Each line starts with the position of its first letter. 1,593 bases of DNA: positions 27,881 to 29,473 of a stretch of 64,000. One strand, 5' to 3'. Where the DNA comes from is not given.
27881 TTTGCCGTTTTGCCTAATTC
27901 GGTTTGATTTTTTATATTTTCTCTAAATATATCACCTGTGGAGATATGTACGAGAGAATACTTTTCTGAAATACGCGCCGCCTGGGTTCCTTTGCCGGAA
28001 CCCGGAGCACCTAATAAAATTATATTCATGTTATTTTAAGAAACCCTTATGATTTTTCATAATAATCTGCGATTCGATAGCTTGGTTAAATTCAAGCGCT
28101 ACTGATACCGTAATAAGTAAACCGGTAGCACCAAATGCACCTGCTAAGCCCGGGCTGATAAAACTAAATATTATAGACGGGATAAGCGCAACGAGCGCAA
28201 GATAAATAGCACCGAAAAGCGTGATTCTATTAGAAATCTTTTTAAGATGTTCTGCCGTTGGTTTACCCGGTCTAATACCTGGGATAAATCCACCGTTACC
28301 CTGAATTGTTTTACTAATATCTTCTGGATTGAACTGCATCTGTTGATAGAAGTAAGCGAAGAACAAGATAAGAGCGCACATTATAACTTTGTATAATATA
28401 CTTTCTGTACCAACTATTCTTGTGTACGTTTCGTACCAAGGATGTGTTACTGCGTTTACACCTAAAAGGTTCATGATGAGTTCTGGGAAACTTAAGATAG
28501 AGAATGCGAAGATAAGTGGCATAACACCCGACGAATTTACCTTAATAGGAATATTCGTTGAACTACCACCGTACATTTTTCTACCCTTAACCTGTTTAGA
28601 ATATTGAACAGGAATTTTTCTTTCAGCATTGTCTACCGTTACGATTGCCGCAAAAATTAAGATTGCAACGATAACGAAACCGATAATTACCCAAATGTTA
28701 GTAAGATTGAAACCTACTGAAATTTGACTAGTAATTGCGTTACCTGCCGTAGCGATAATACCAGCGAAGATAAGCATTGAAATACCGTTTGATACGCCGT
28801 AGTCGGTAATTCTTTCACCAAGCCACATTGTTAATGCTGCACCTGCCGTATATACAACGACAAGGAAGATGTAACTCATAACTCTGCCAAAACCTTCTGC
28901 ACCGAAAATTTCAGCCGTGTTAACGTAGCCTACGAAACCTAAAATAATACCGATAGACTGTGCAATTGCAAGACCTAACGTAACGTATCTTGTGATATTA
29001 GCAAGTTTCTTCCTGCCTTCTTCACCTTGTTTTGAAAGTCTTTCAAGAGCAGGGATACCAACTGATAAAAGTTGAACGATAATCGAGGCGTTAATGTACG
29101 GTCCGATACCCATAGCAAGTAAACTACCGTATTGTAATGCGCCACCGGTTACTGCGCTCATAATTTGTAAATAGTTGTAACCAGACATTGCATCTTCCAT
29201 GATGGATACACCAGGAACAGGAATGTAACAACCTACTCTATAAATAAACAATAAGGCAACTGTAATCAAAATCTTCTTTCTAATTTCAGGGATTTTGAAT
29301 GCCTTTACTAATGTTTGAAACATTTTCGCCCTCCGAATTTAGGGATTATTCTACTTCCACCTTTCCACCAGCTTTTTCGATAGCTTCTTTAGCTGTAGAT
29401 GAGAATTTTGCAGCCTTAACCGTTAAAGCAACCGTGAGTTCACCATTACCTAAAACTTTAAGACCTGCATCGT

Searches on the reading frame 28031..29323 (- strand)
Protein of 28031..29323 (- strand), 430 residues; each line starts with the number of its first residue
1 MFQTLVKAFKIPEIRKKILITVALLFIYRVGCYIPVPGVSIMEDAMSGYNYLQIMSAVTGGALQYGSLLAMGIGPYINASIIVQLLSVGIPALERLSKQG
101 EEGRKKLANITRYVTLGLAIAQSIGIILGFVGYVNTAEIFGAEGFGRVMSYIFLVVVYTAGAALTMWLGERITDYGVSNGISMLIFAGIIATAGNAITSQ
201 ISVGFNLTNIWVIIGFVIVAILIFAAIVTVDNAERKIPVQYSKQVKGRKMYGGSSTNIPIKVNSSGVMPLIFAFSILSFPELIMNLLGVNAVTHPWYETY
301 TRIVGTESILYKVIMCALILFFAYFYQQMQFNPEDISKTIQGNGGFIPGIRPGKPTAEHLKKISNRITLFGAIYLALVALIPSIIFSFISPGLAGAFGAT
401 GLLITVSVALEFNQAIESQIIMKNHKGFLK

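Call 68: find_homologous_proteins(query=window:28031-29323:-, max_evalue=1e-60)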
Query window:28031-29323:- (430 aa): 7997 proteins with E <= 1e-60 among 8000 candidates; the best 120 are listed.
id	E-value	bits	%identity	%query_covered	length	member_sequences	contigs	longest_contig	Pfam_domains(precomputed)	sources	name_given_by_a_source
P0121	6.5e-270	913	99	100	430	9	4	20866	PF00344.26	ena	-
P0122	1.3e-261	886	96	100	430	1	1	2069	PF00344.26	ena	-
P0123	1.1e-257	873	95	100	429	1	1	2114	PF00344.26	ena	-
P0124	2.9e-246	835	89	100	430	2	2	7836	PF00344.26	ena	-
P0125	1.7e-233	793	85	100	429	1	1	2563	PF00344.26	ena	-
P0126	1.6e-226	770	83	100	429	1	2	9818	PF00344.26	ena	-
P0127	3.6e-226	769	83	100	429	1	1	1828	PF00344.26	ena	-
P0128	1.7e-225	767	83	100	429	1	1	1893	PF00344.26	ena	-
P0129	1.2e-224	764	82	100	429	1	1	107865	PF00344.26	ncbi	-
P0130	1.8e-224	763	82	100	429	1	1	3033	PF00344.26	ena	-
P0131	2.6e-204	697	75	100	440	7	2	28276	PF00344.26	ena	-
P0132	8.0e-204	695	78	100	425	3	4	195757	PF00344.26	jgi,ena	-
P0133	1.8e-203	694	77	100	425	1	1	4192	PF00344.26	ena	-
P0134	2.4e-203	694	75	100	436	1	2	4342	PF00344.26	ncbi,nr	ncbi:MAG: preprotein translocase subunit SecY [Clostridia bacterium]|nr:preprotein translocase subun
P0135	1.0e-202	692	77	100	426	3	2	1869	PF00344.26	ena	-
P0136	8.3e-200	682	73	100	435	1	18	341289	PF00344.26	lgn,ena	-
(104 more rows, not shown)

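Call 69: find_encoding_contigs(protein=P0132, flank=10000, max_places=2)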
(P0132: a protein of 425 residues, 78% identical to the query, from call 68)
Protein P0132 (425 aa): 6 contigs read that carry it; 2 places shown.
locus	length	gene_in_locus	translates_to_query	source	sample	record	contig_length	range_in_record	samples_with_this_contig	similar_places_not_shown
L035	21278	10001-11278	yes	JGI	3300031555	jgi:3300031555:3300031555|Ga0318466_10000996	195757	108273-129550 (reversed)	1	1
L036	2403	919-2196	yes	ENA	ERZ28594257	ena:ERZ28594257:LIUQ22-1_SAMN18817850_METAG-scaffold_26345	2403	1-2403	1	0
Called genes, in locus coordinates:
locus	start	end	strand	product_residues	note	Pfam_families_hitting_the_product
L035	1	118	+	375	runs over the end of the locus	-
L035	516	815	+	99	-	PF00338:Ribosomal_S10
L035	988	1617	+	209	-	PF00297:Ribosomal_L3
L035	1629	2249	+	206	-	PF00573:Ribosomal_L4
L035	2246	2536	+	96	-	PF00276:Ribosomal_L23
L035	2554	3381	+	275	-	PF00181:Ribosomal_L2_N, PF03947:Ribosomal_L2_C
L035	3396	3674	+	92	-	PF00203:Ribosomal_S19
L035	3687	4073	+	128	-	PF00237:Ribosomal_L22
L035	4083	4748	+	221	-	PF07650:KH_2, PF00189:Ribosomal_S3_C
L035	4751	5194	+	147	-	PF00252:Ribosomal_L16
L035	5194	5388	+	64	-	PF00831:Ribosomal_L29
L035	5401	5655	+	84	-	PF00366:Ribosomal_S17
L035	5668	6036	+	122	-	PF00238:Ribosomal_L14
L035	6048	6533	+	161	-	PF17136:ribosomal_L24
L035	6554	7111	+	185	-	PF00281:Ribosomal_L5, PF00673:Ribosomal_L5_C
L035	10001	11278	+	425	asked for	PF00344:SecY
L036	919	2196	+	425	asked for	PF00344:SecY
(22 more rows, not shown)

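Call 70: find_encoding_contigs(protein=P0129, flank=10000, max_places=2)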
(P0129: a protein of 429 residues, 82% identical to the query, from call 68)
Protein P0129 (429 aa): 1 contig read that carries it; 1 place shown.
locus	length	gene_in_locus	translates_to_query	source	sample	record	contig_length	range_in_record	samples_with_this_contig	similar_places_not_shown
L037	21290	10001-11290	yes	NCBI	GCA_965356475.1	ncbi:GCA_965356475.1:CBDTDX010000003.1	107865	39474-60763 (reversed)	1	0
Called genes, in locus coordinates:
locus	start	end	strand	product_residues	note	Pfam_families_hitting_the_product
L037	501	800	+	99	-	PF00338:Ribosomal_S10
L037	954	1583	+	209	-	PF00297:Ribosomal_L3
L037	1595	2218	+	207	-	PF00573:Ribosomal_L4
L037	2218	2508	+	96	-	PF00276:Ribosomal_L23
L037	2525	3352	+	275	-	PF00181:Ribosomal_L2_N, PF03947:Ribosomal_L2_C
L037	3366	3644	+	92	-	PF00203:Ribosomal_S19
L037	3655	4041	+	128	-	PF00237:Ribosomal_L22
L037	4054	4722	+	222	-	PF07650:KH_2, PF00189:Ribosomal_S3_C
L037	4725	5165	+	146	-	PF00252:Ribosomal_L16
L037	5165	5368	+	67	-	PF00831:Ribosomal_L29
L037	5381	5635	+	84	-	PF00366:Ribosomal_S17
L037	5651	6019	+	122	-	PF00238:Ribosomal_L14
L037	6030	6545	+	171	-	PF00467:KOW (weak), PF17136:ribosomal_L24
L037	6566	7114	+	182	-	PF00281:Ribosomal_L5, PF00673:Ribosomal_L5_C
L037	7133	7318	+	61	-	PF00253:Ribosomal_S14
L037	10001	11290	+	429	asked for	PF00344:SecY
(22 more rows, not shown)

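Call 76: list_cluster_members(proteins=[P0129, P0121, P0132, P0136, P0012])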
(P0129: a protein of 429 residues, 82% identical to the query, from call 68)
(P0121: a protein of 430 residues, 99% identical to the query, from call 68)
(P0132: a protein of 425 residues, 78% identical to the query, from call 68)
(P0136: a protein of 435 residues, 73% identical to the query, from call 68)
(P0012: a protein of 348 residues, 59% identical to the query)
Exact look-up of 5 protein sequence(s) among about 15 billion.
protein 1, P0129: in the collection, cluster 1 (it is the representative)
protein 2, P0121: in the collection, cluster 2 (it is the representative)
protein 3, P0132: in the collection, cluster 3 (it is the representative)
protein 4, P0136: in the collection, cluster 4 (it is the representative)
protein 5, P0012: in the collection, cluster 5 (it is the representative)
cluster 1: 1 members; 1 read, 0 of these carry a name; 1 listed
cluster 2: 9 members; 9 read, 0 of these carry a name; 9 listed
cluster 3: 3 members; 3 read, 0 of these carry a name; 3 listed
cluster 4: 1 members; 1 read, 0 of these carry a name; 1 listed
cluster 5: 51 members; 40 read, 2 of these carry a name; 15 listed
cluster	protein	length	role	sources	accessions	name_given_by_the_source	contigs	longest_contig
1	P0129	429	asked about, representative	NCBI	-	-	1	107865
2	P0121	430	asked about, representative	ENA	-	-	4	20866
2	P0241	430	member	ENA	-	-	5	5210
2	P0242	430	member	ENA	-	-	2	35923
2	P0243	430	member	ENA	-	-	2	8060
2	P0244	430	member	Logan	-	-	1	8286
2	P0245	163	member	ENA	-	-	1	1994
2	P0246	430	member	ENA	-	-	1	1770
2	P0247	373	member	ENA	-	-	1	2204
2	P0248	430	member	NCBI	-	-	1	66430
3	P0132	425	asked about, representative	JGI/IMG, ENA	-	-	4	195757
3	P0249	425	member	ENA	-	-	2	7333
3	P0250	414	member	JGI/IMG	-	-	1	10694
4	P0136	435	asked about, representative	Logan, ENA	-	-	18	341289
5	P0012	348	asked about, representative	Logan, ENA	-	-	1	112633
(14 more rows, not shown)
